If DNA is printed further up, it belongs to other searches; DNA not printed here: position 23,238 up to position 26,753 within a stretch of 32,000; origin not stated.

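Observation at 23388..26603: Stand-alone SF1 helicase fused to a Vsr/DUF559-like nuclease fold: candidate single-gene defence protein with a degenerate nuclease motif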

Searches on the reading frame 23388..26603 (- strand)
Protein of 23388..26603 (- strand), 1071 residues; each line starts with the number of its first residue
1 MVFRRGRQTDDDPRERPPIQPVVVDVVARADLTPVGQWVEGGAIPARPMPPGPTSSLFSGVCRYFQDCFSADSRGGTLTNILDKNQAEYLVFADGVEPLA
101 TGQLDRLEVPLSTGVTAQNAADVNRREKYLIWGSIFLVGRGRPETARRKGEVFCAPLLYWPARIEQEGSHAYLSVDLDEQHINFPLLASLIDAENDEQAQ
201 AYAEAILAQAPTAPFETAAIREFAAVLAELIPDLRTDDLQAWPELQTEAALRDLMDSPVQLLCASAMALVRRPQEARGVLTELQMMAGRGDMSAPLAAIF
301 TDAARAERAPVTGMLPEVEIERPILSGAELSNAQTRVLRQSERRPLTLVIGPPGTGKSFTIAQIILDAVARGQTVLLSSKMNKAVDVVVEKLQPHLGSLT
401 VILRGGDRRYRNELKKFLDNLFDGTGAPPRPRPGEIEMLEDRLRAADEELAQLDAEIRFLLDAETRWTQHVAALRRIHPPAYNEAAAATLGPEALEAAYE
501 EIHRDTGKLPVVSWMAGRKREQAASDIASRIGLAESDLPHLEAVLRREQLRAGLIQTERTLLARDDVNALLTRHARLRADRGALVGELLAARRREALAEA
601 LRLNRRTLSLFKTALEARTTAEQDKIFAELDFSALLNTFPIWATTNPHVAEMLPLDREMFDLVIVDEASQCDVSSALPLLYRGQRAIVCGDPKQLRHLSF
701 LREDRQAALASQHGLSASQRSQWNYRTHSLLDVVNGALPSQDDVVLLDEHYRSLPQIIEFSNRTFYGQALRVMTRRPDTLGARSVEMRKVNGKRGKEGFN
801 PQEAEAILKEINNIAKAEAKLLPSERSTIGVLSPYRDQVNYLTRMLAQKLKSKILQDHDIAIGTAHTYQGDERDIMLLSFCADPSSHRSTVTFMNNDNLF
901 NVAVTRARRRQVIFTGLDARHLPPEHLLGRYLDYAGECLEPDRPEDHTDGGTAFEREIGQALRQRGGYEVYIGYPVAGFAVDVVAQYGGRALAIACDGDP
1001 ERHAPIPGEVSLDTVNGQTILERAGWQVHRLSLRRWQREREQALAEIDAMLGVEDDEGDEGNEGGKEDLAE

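Call 3: search_protein_families(library=pfam, proteins=[window:23388-26603:-], max_evalue=0.1)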
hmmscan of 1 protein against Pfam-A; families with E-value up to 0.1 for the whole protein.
window:23388-26603:- (1071 aa): 17 families
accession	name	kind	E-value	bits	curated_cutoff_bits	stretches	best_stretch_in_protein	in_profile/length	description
PF13087.12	AAA_12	-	1.9e-26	93.3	27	1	741-914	14-191/195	AAA domain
PF13086.12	AAA_11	-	1.7e-22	80.9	27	1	334-696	6-251/257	AAA domain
PF18741.7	MTES_1575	-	1.7e-12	47.7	38.2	1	954-1050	1-95/96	REase_MTES_1575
PF13604.12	AAA_30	-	5.3e-09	36.5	27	2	330-392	2-66/191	AAA domain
PF13245.12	AAA_19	-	2.3e-08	34.8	25.1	1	336-393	3-62/134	AAA domain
PF25199.1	nSTAND_NTPase5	-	1.6e-05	25.2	34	1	338-419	35-117/145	Novel STAND NTPase 5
PF01443.25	Viral_helicase1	-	3.1e-05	24.3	21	0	651-705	51-111/228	Viral superfamily 1 RNA helicase core domain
PF05127.21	NAT10_TcmA_helicase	-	6.5e-05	23.3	22.7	0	349-400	2-54/176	RNA cytidine acetyltransferase NAT10/TcmA, helicase domain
PF00580.27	UvrD-helicase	-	0.00045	20.4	23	1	346-694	15-250/271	UvrD/REP helicase N-terminal domain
PF02562.22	PhoH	-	0.00051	20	27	0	331-373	6-48/205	PhoH-like protein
PF13401.12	AAA_22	-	0.0013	19.5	27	1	343-439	4-72/130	AAA domain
PF20720.3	nSTAND3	-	0.0031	17.6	27.2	1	337-388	10-61/155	Novel STAND NTPase 3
PF09848.15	SLFN-g3_helicase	-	0.0035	17.1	24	1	347-395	4-54/354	Schlafen group 3, DNA/RNA helicase domain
PF13481.12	AAA_25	-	0.012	15.6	27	1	345-387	34-75/195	AAA domain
PF13191.12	AAA_16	-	0.037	15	32.6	0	330-390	12-64/167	AAA ATPase domain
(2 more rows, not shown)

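Call 4: search_protein_families(library=padloc, proteins=[window:23388-26603:-], max_evalue=0.1)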
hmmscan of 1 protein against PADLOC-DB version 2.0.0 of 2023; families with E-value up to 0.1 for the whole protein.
window:23388-26603:- (1071 aa): 13 families
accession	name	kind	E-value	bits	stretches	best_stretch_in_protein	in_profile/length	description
PDLC05009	PDC-S37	-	1.4e-54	183.5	2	649-1056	927-1343/1550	-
PDLC03924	MkoC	-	1.9e-46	156.7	2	658-932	669-963/1136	-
PDLC03920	MkoA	-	2.2e-45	153.4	1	340-913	627-1072/1112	-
PDLC03921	MkoA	-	1.5e-35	120.3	2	655-915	1292-1565/1607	-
PDLC02194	Hhe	-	1.8e-25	86.4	2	635-1047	1356-1776/1911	-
PDLC04140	mad8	-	4.2e-06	24.5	1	343-392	26-70/314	mads_8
PDLC01734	typeIV_RecD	-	7.1e-05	19.2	1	329-375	339-385/763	RecD_0_IVD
PDLC00104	GajB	-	0.016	12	0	329-393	3-68/574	UrvD helicase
PDLC00132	GajB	-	0.018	11.7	1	855-910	536-595/625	UrvD helicase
PDLC01148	RecD_like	-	0.027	10.8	0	327-370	311-353/719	RecD/Tra ATPase fused to N-terminal HHH domain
PDLC05035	PDC-S53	-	0.028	10.4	0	346-393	512-557/900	-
PDLC05065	PDC-S68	-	0.033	9.9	0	656-695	700-742/1221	-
PDLC05066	PDC-S68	-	0.088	8.7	0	330-388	579-640/1202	-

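Call 5: search_protein_families(library=ncbifam, proteins=[window:23388-26603:-], max_evalue=0.1)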
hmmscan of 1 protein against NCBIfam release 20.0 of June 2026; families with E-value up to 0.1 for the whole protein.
window:23388-26603:- (1071 aa): 10 families
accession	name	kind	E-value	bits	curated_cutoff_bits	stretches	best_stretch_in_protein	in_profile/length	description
NF058533.1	antiphage_ProA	equivalog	2.7e-58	197.5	1500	2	649-1052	1293-1704/1903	anti-phage protein ProA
TIGR00376.1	TIGR00376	hypoth_equivalog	1.9e-38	132.3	348.9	3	796-935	504-627/639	IGHMBP2 family helicase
NF042953.1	Hhe_antiphage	equivalog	1.9e-34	118.4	2000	2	634-1047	1256-1676/1797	DUF4011 domain-containing anti-phage protein Hhe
NF040671.1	PLuB_AAA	exception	2.8e-34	117.8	999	3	792-915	1119-1230/1256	PLuB system helicase-like protein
TIGR01447.1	recD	equivalog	2.5e-07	29.7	310.15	1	240-368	79-187/597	exodeoxyribonuclease V subunit alpha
TIGR01448.2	helicase_RecD2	equivalog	4.7e-06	25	500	1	327-377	314-364/713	SF1B family DNA helicase RecD2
NF006743.0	PRK09270.1-2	equivalog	0.037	13.1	227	1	333-372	17-55/217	nucleoside/nucleotide kinase family protein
NF006765.0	PRK09287.1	equivalog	0.064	12.1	413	0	365-415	61-111/476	NADP-dependent phosphogluconate dehydrogenase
TIGR00873.1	gnd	equivalog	0.078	11.8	426.7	0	365-416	57-108/467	decarboxylating NADP(+)-dependent phosphogluconate dehydrogenase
TIGR02746.1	TraC-F-type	equivalog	0.078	10.8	567.05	0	348-375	434-461/800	type IV secretion system protein TraC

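Call 6: find_homologous_proteins(query=window:23388-26603:-, max_evalue=0.00001)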
Query window:23388-26603:- (1071 aa): 390 proteins with E <= 0.00001 among 8000 candidates; the best 120 are listed.
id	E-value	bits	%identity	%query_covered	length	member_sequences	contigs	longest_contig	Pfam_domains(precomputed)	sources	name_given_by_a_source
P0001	0.0e+0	2312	96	100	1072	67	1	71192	PF13087.13,PF13086.13,PF13604.13,PF13245.13,PF18741.8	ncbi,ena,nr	ncbi:MAG TPA: AAA domain-containing protein [Ktedonobacterales bacterium]|nr:AAA domain-containing p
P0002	0.0e+0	1826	78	98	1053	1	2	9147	PF13087.13,PF13086.13,PF01443.25,PF13604.13,PF13245.13,PF18741.8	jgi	jgi:hypothetical protein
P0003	0.0e+0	1819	78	98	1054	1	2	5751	PF13087.13,PF13086.13,PF13604.13,PF13245.13,PF18741.8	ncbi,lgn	-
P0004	0.0e+0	1809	77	98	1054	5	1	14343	PF13087.13,PF13086.13,PF13604.13,PF13245.13,PF18741.8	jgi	jgi:hypothetical protein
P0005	0.0e+0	1737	75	98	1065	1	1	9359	PF13087.13,PF13086.13,PF13604.13,PF13245.13,PF18741.8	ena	-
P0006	0.0e+0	1728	74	98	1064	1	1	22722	PF13087.13,PF13086.13,PF01443.25,PF13604.13,PF13245.13,PF18741.8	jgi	jgi:hypothetical protein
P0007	0.0e+0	1712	76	95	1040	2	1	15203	PF13087.13,PF13086.13,PF01443.25,PF13604.13,PF13245.13,PF18741.8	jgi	jgi:hypothetical protein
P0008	0.0e+0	1700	74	98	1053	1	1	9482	PF13087.13,PF13086.13,PF01443.25,PF13604.13,PF13245.13,PF18741.8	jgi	jgi:hypothetical protein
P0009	0.0e+0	1693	75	96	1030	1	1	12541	PF13087.13,PF13086.13,PF01443.25,PF13604.13,PF13245.13,PF18741.8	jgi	jgi:hypothetical protein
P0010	0.0e+0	1681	73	99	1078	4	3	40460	PF13087.13,PF13086.13,PF13604.13,PF13245.13,PF18741.8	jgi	-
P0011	0.0e+0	1674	72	98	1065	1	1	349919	PF13087.13,PF13086.13,PF13604.13,PF13245.13,PF18741.8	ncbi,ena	-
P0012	0.0e+0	1673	72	98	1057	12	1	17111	PF13087.13,PF13086.13,PF01443.25,PF13604.13,PF13245.13,PF18741.8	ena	-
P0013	0.0e+0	1672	73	96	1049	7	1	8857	PF13087.13,PF13086.13,PF01443.25,PF13604.13,PF13245.13,PF18741.8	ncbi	-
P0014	0.0e+0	1670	72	96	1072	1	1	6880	PF13087.13,PF13086.13,PF01443.25,PF13604.13,PF13245.13,PF18741.8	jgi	jgi:hypothetical protein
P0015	0.0e+0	1668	72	99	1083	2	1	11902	PF13087.13,PF13086.13,PF01443.25,PF13604.13,PF13245.13,PF18741.8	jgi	jgi:hypothetical protein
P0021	0.0e+0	1664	73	98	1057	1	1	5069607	PF13087.13,PF13086.13,PF01443.25,PF13604.13,PF13245.13,PF18741.8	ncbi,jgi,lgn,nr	ncbi:MAG: hypothetical protein OJF49_004688 [Ktedonobacterales bacterium]|jgi:hypothetical protein|n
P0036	0.0e+0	1648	72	99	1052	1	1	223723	PF13087.13,PF13086.13,PF01443.25,PF13604.13,PF13245.13,PF18741.8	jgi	jgi:hypothetical protein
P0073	0.0e+0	1247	58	95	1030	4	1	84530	PF13087.13,PF13086.13,PF01443.25,PF13604.13,PF13245.13,PF18741.8,PF13401.13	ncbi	-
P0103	1.2e-158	548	36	92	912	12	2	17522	PF13087.13,PF13086.13,PF13604.13,PF13245.13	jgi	jgi:hypothetical protein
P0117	1.8e-131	458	33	93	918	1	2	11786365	PF13087.13,PF13086.13,PF13604.13,PF13245.13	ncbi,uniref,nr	ncbi:AAA family ATPase [Sulfidibacter corallicola]|uniref:AAA family ATPase n=1 Tax=Sulfidibacter co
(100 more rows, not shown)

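Call 9: find_encoding_contigs(protein=P0021, flank=10000, max_places=3)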
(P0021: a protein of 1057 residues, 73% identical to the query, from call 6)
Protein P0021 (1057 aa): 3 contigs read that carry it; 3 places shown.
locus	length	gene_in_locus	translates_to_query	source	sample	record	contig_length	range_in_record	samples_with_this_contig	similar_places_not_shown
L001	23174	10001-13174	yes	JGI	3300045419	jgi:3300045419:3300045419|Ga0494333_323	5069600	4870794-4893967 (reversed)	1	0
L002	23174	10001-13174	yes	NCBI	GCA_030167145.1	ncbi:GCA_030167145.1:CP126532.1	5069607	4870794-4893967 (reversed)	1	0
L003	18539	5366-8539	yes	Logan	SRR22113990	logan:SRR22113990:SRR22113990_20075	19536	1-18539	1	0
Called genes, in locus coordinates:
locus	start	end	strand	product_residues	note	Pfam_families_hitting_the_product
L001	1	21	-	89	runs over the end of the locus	-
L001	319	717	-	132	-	-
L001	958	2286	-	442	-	PF00364:Biotin_lipoyl, PF02817:E3_binding, PF00198:2-oxoacid_dh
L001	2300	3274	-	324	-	PF02779:Transket_pyr, PF02780:Transketolase_C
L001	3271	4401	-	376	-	PF00676:E1_dh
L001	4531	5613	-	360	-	-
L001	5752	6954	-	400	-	PF00682:HMGL-like, PF22617:HCS_D2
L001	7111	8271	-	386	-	PF20510:HgmA_N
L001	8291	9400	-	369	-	PF00903:Glyoxalase, PF13468:Glyoxalase_3 (faint), PF14696:Glyoxalase_5, PF13669:Glyoxalase_4 (weak), PF00903:Glyoxalase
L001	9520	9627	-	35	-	-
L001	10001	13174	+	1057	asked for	PF13086:AAA_11, PF13245:AAA_19 (faint), PF13604:AAA_30 (faint), PF01443:Viral_helicase1 (faint), PF13087:AAA_12, PF18741:MTES_1575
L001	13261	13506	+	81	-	-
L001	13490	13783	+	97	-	-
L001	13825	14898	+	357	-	PF03576:Peptidase_S58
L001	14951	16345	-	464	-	PF01425:Amidase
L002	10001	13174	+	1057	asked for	PF13086:AAA_11, PF13245:AAA_19 (faint), PF13604:AAA_30 (faint), PF01443:Viral_helicase1 (faint), PF13087:AAA_12, PF18741:MTES_1575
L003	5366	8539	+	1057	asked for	PF13086:AAA_11, PF13245:AAA_19 (faint), PF13604:AAA_30 (faint), PF01443:Viral_helicase1 (faint), PF13087:AAA_12, PF18741:MTES_1575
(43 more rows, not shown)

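Call 10: find_encoding_contigs(protein=P0001, flank=10000, max_places=3)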
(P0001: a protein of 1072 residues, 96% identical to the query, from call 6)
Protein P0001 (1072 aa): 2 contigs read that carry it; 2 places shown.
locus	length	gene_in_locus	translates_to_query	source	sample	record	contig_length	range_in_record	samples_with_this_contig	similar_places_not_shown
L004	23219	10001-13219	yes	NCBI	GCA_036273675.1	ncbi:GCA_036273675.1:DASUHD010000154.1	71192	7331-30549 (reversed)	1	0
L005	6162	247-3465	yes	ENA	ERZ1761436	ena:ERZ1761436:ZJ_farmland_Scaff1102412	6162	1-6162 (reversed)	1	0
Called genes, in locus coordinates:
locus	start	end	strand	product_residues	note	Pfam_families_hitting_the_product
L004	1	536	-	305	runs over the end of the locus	-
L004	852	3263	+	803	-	-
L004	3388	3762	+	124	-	-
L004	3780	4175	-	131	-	-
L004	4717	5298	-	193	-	PF00440:TetR_N (weak), PF14278:TetR_C_8 (weak)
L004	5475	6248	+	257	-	PF06197:DUF998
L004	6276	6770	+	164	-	-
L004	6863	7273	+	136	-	PF19728:DUF6220 (weak)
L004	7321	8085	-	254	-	PF00106:adh_short, PF08659:KR (weak), PF23441:SDR (weak), PF13561:adh_short_C2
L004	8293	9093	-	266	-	PF02517:Rce1-like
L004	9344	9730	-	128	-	-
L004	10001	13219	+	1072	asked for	PF13086:AAA_11, PF13245:AAA_19 (faint), PF13604:AAA_30 (faint), PF13087:AAA_12, PF18741:MTES_1575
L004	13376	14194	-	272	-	PF00561:Abhydrolase_1, PF12146:Hydrolase_4, PF12697:Abhydrolase_6, PF03096:Ndr (weak)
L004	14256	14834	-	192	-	-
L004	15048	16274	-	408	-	PF13088:BNR_2 (faint), PF15902:Sortilin-Vps10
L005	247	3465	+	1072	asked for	PF13086:AAA_11, PF13245:AAA_19 (faint), PF13604:AAA_30 (faint), PF13087:AAA_12, PF18741:MTES_1575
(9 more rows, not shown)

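Call 13: search_solved_structures(query=window:23388-26603:-, max_evalue=0.001, show_alignments=0)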
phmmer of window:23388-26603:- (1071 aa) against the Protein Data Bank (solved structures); distinct sequences matched with E-value up to 0.001: 18.
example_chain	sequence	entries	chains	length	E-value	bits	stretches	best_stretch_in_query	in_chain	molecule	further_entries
4b3g_A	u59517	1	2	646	1.8e-17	65.9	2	653-914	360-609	DNA-BINDING PROTEIN SMUBP-2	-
4b3f_X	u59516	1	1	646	1.8e-17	65.9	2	653-914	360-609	DNA-BINDING PROTEIN SMUBP-2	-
2xzo_A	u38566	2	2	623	7.2e-17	63.9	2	810-930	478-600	REGULATOR OF NONSENSE TRANSCRIPTS 1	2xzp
2gjk_A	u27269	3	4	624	7.3e-17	63.9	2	810-930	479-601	Regulator of nonsense transcripts 1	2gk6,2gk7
6ej5_A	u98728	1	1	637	7.8e-17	63.8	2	810-930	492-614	Regulator of nonsense transcripts 1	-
9qwn_A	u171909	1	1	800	1.7e-16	62.7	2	810-930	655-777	Isoform 2 of Regulator of nonsense transcripts 1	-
2wjv_A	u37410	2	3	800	1.7e-16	62.7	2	810-930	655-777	REGULATOR OF NONSENSE TRANSCRIPTS 1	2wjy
5eax_A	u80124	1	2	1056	6.3e-16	60.8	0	826-932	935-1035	DNA replication ATP-dependent helicase/nuclease DNA2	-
5eaw_A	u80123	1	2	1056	6.3e-16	60.8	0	826-932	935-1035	DNA replication ATP-dependent helicase/nuclease DNA2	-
5ean_A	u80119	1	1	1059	6.3e-16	60.8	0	826-932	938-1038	DNA replication ATP-dependent helicase/nuclease DNA2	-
5mzn_A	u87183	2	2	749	5.7e-15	57.7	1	652-909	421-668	Helicase SEN1,Helicase SEN1 | Helicase SEN1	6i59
8ram_O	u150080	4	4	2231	2.3e-13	52.4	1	653-909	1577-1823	Helicase SEN1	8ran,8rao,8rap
8ftm_A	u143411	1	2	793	3e-13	51.9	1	649-912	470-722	5'-3' RNA helicase-like protein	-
8fth_A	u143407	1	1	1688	4.1e-12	48.2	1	651-911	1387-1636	5'-3' RNA helicase-like protein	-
8ftk_A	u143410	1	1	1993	6.7e-12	47.5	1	650-911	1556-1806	5'-3' RNA helicase-like protein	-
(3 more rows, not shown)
